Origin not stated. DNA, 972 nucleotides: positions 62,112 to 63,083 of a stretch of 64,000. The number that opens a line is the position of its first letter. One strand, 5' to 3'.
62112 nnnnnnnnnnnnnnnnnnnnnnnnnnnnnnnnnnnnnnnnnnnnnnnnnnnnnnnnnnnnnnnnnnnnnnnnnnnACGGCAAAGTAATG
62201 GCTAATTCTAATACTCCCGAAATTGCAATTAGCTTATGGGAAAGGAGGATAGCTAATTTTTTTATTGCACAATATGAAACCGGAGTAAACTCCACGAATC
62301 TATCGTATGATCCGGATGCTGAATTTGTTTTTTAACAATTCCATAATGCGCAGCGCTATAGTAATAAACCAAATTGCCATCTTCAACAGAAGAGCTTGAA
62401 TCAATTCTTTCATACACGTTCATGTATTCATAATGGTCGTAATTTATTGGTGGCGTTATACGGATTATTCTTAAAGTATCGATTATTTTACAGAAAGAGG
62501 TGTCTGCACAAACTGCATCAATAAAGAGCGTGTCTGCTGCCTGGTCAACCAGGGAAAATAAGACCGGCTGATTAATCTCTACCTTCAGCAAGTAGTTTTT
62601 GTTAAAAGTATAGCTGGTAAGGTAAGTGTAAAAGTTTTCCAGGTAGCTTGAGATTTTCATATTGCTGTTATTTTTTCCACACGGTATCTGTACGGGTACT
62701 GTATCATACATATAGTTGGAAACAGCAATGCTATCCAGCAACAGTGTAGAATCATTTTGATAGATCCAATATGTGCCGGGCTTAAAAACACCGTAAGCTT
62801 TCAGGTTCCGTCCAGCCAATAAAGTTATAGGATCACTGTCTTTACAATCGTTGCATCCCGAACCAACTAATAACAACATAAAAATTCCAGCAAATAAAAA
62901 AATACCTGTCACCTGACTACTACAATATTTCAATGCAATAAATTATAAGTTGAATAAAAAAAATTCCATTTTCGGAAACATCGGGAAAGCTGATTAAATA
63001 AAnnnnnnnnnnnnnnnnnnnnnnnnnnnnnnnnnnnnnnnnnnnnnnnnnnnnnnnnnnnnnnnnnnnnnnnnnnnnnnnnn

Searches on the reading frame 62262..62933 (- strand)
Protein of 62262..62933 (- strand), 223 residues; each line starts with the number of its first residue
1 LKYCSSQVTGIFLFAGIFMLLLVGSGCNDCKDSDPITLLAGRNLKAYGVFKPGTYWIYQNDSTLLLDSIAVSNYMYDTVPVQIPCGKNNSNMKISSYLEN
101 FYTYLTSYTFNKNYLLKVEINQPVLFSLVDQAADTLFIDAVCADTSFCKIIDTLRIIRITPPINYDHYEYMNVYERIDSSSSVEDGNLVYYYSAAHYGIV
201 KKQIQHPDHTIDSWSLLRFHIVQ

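Call 53: find_encoding_contigs(protein=window:62262-62933:-, flank=10000, max_places=3)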
Protein window:62262-62933:- (223 aa): 3 contigs read that carry it; 1 place shown.
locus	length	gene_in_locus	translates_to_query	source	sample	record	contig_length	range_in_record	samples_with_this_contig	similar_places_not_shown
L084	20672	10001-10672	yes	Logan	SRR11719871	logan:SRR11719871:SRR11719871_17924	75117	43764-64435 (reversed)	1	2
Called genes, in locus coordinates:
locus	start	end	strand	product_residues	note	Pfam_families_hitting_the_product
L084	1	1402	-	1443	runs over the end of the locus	PF19081:Ig_7 (faint), PF18962:Por_Secre_tail (weak)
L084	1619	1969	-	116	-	-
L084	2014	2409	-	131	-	PF13302:Acetyltransf_3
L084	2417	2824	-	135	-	PF00903:Glyoxalase, PF13468:Glyoxalase_3 (faint), PF13669:Glyoxalase_4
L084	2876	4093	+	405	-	PF00266:Aminotran_5, PF01041:DegT_DnrJ_EryC1 (weak), PF01212:Beta_elim_lyase (weak)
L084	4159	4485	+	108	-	PF01521:Fe-S_biosyn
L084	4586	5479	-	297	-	-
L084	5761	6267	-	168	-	-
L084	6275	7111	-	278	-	PF04085:MreC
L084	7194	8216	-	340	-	PF00022:Actin (faint), PF06723:MreB_Mbl, PF00012:HSP70, PF14450:FtsA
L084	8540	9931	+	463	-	PF26766:Choice_anch_L, PF00691:OmpA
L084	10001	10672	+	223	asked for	-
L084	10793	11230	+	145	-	PF01451:LMWPc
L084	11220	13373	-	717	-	PF10459:Peptidase_S46, PF13365:Trypsin_2 (faint)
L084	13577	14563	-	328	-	PF06267:DUF1028, PF18962:Por_Secre_tail (weak)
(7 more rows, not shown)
